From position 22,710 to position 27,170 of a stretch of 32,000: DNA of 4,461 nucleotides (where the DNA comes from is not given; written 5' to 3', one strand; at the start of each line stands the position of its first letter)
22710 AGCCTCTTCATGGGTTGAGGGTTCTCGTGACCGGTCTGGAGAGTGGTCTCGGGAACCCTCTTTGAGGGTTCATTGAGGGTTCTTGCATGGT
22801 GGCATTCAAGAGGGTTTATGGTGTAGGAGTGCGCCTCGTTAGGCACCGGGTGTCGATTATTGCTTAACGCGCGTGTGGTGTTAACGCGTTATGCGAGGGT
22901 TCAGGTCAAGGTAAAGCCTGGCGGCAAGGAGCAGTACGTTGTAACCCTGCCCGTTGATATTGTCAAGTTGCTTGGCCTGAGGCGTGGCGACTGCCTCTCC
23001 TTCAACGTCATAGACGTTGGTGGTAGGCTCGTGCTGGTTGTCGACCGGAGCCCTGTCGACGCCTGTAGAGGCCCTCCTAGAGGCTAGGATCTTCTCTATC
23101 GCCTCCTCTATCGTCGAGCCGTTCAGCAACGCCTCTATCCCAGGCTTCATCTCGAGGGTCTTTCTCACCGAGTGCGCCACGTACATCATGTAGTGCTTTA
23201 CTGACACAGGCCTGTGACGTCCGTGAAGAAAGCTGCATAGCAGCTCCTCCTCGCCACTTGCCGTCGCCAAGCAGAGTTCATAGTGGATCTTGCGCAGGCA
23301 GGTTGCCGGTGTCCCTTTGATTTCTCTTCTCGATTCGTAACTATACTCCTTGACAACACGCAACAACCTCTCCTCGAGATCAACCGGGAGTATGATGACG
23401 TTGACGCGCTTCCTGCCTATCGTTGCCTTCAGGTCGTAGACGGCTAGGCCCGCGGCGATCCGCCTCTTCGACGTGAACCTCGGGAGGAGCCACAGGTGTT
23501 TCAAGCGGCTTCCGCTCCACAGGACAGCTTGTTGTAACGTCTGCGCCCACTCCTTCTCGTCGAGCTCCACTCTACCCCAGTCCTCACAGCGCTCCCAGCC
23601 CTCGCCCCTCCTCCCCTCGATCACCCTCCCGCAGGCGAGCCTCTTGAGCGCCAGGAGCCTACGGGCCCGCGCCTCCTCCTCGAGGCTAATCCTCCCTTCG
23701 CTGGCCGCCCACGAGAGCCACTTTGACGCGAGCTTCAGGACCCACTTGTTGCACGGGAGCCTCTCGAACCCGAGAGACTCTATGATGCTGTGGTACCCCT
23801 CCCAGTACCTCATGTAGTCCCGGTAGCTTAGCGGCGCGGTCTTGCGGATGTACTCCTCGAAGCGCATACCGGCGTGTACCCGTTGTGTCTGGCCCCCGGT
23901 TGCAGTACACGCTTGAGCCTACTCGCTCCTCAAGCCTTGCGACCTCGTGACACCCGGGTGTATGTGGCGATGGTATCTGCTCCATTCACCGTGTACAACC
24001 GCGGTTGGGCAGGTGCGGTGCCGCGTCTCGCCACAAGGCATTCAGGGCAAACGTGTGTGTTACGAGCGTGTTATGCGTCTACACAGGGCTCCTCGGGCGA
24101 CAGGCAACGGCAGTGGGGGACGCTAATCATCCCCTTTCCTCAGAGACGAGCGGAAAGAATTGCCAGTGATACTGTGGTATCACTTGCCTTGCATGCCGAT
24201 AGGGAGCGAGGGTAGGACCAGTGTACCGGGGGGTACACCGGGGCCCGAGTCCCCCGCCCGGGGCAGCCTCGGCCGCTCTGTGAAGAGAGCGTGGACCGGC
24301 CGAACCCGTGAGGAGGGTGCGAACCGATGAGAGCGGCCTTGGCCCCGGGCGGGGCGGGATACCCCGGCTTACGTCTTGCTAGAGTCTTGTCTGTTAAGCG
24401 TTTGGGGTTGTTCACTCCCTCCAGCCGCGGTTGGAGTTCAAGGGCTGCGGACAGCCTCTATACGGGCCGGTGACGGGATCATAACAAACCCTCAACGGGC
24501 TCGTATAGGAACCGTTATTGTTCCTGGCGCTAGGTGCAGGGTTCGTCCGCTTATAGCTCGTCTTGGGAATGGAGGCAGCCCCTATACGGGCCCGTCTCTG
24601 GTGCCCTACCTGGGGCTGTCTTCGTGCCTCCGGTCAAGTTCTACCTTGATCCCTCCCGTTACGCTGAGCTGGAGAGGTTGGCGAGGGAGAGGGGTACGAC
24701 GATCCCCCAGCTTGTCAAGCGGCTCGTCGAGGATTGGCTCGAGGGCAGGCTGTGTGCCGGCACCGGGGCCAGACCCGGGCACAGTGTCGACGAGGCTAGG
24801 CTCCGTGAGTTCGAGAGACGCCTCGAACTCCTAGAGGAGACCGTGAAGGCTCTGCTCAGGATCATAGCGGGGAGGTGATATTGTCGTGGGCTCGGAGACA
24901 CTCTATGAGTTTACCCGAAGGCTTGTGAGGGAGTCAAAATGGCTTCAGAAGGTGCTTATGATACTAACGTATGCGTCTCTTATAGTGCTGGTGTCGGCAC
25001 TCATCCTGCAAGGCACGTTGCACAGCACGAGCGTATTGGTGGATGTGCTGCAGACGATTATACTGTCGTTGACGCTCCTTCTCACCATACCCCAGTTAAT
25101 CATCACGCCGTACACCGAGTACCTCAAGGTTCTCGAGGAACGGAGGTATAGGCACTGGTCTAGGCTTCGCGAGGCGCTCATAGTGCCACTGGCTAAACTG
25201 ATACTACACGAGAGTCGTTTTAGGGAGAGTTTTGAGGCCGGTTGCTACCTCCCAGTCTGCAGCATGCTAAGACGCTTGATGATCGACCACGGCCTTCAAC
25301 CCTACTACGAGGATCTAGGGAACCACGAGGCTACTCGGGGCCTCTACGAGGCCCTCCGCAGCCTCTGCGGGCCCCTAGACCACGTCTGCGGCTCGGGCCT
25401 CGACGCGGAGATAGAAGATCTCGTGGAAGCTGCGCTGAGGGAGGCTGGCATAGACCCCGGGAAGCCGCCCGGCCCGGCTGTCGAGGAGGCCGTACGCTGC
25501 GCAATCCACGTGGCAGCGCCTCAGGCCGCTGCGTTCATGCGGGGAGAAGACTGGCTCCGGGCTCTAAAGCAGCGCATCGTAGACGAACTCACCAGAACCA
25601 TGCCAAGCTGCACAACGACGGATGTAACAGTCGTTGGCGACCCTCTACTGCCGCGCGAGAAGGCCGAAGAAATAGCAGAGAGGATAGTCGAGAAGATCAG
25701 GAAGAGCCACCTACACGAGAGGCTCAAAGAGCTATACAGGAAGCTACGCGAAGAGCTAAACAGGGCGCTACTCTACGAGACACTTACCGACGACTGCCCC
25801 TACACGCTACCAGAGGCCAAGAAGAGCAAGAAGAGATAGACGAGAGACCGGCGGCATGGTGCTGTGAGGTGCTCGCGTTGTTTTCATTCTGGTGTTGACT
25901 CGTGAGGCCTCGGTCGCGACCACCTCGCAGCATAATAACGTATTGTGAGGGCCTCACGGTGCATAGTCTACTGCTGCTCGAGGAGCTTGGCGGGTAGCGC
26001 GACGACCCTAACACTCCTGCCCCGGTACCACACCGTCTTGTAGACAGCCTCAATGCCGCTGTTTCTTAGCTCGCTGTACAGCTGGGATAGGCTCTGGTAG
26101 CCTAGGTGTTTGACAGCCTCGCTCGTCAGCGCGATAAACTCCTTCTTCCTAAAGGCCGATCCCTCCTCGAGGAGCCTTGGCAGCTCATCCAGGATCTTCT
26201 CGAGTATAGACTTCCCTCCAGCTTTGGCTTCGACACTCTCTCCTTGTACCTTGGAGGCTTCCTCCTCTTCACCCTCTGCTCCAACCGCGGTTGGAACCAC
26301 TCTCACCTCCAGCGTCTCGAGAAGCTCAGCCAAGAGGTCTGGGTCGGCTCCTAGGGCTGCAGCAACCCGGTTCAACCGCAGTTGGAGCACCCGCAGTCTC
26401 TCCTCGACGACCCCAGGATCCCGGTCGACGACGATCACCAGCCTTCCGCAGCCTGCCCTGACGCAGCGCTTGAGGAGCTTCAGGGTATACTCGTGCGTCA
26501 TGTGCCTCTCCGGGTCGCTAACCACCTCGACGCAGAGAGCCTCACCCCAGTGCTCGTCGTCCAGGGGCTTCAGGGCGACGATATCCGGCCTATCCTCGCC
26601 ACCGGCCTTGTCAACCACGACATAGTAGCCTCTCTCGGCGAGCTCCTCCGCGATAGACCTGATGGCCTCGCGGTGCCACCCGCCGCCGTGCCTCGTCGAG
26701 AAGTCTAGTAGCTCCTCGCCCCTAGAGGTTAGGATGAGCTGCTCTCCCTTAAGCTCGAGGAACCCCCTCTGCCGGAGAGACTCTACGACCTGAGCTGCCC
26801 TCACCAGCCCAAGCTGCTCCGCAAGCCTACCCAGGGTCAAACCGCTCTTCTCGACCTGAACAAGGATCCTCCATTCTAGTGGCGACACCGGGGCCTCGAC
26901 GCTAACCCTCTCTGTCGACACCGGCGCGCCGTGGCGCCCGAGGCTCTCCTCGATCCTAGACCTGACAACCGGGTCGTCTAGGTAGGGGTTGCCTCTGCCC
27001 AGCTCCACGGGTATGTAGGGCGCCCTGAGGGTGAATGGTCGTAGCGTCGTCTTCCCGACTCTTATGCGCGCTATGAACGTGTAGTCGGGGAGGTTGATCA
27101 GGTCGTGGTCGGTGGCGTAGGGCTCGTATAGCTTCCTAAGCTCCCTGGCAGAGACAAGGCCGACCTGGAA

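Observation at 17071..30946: Element-restricted family of perfect 14-16 bp palindromes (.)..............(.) in both coding and non-coding DNA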

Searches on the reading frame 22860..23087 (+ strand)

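Call 8: search_protein_families(library=pfam, proteins=[window:22860-23087:+], max_evalue=0.01)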
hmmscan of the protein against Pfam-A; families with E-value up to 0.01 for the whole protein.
window:22860-23087:+ (75 aa): 1 family
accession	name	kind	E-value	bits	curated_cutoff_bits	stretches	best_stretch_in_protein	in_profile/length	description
PF04014.23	MazE_antitoxin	-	0.003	17.9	24.7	1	25-60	7-41/48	Antidote-toxin recognition MazE, bacterial antitoxin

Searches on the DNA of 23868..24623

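Call 78: search_rna_families(source=window, start=23868, end=24623, threshold=evalue, max_evalue=1)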
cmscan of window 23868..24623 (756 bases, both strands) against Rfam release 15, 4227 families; matches with E-value up to 1: 2.
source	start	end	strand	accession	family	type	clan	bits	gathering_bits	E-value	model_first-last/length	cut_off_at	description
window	24254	24338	-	RF01787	drz-agam-1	Gene; ribozyme;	-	25.6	37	0.0087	1-82/82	no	drz-agam-1 ribozyme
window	24276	24334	+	RF01145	sR14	Gene; snRNA; snoRNA; CD-box;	-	13.8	38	0.48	1-54/54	no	Small nucleolar RNA sR14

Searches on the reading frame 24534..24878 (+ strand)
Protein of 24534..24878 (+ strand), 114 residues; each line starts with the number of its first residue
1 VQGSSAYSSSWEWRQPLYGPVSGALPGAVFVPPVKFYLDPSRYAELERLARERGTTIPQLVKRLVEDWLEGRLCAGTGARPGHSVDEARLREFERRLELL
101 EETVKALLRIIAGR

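Call 8: search_protein_families(library=pfam, proteins=[window:24534-24878:+], max_evalue=0.01)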
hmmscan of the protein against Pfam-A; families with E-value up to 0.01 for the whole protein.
window:24534-24878:+ (114 aa): 1 family
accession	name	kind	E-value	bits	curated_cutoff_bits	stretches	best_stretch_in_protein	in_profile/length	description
PF01402.27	RHH_1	-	2.4e-05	24.6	20.5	1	34-70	2-38/39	Ribbon-helix-helix protein, copG family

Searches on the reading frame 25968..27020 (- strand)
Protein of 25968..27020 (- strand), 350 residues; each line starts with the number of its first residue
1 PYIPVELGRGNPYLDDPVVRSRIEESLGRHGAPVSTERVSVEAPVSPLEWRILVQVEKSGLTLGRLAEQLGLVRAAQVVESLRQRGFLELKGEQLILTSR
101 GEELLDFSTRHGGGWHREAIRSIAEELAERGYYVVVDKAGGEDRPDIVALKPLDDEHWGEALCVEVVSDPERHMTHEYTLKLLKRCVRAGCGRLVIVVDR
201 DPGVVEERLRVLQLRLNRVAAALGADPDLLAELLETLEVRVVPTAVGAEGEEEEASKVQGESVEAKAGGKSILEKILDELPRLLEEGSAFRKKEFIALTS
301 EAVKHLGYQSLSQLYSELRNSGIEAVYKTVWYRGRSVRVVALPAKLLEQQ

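Call 44: search_solved_structures(query=window:25968-27020:-, max_evalue=1)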
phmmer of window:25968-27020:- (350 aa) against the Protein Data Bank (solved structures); distinct sequences matched with E-value up to 1: 2.
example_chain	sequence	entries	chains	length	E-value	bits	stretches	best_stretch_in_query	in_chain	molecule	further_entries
3lr0_A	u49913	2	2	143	0.42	13.2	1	187-280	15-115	Sensor protein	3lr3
6pzm_A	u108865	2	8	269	0.74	12.5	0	114-166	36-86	3-ketoacyl-ACP reductase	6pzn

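Call 49: predict_structure(alignment_id=A1)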
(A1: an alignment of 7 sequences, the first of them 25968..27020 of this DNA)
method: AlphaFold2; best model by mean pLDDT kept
length: 350 residues; sequences in the alignment: 7
mean_pLDDT: 80.0   pTM: 0.59
mean pLDDT of the five models: 80.0, 79.7, 79.6, 79.4, 68.6
residues with pLDDT >= 90: 131; 70-90: 149; 50-70: 28; < 50: 42
segments of 3 or more residues with pLDDT < 50: 1-10, 31-37, 246-269
pLDDT, mean of each block of 10 residues (from residue 1): 41 58 61 46 89 91 92 93 95 93 92 90 95 90 85 87 92 87 84 90 86 80 75 86 56 29 37 88 91 91 90 88 87 87 78
secondary structure, 60 per line:
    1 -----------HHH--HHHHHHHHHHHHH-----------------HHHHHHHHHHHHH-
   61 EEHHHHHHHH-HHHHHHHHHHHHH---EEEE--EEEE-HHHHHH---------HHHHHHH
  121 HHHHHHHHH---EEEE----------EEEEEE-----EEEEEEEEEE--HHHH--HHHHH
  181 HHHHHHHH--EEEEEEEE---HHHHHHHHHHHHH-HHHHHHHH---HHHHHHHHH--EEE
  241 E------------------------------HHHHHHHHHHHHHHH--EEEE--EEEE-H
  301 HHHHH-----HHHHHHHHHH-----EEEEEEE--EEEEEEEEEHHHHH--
elements in order: H17-29 H47-59 H63-70 H72-84 E88-91 E94-97 H99-104 H114-129 E133-136 E147-152 E158-167 H170-173 H176-188 E191-198 H202-214 H216-223 H227-235 E238-241 H272-286 E289-292 E295-298 H300-305 H311-320 E326-332 E335-343 H344-348

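Call 53: fold_search(model_id=the predicted structure, library=pdb)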
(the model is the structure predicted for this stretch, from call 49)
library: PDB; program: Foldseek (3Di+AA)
matches with E <= 10: 776; with E <= 0.001: 1
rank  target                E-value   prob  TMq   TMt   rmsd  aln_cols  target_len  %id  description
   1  3mcz_A                9.4e-04  0.57  0.16  0.16  23.9       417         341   12  The Structure of an O-methyltransferase family protein from Burkholderia thailandensis. (released 2010-05-26)
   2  5vfx_H                2.0e-03  1.00  0.18  0.53   3.9        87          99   15  Structure of an accessory protein of the pCW3 relaxosome in complex with the origin of transfer (oriT) DNA (released 2018-04-18)
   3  5vfx_A                2.7e-03  1.00  0.18  0.54   3.8        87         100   15  Structure of an accessory protein of the pCW3 relaxosome in complex with the origin of transfer (oriT) DNA (released 2018-04-18)
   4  5vfx_F                2.7e-03  1.00  0.18  0.52   4.0        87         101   15  Structure of an accessory protein of the pCW3 relaxosome in complex with the origin of transfer (oriT) DNA (released 2018-04-18)
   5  5xnc_B                2.9e-03  0.75  0.15  0.15  20.6       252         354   16  Crystal structure of the branched-chain polyamine synthase (BpsA) in complex with N4-aminopropylspermidine and 5-methy (released 2018-08-15)
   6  5vfy_C                3.4e-03  1.00  0.18  0.52   3.9        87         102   15  Structure of an accessory protein of the pCW3 relaxosome (released 2018-04-18)
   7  3mcz_B                3.8e-03  0.38  0.16  0.17  23.9       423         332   12  The Structure of an O-methyltransferase family protein from Burkholderia thailandensis. (released 2010-05-26)
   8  7clu_B                4.3e-03  0.60  0.18  0.20  22.9       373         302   12  PigF with SAH (released 2021-07-28)
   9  7wdq_D                4.5e-03  0.44  0.16  0.18  23.2       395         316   11  DsyB in complex with SAM (released 2022-06-01)
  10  5xnc_A                5.7e-03  0.66  0.15  0.15  21.3       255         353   14  Crystal structure of the branched-chain polyamine synthase (BpsA) in complex with N4-aminopropylspermidine and 5-methy (released 2018-08-15)
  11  5i2h_A                6.3e-03  0.30  0.14  0.14  23.5       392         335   12  Crystal structure of O-methyltransferase family 2 protein Plim_1147 from Planctomyces limnophilus DSM 3776 complex wit (released 2016-03-02)
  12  1x19                  1.1e-02  0.30  0.17  0.17  23.6       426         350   10  Crystal structure of BchU involved in bacteriochlorophyll c biosynthesis (released 2006-07-18)
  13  4qvg_B                1.1e-02  0.38  0.17  0.18  23.0       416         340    9  Crystal structure of S-adenosylmethionine-dependent methyltransferase SibL in its apo form (released 2015-05-27)
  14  4zzl_A                1.2e-02  0.99  0.17  0.39  13.2       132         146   20  MexR R21W derepressor mutant causing multidrug resistance in P. aeruginosa by mexAB-oprM efflux pump expression (released 2016-07-27)
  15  7wdq_A                1.4e-02  0.25  0.16  0.16  22.5       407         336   10  DsyB in complex with SAM (released 2022-06-01)
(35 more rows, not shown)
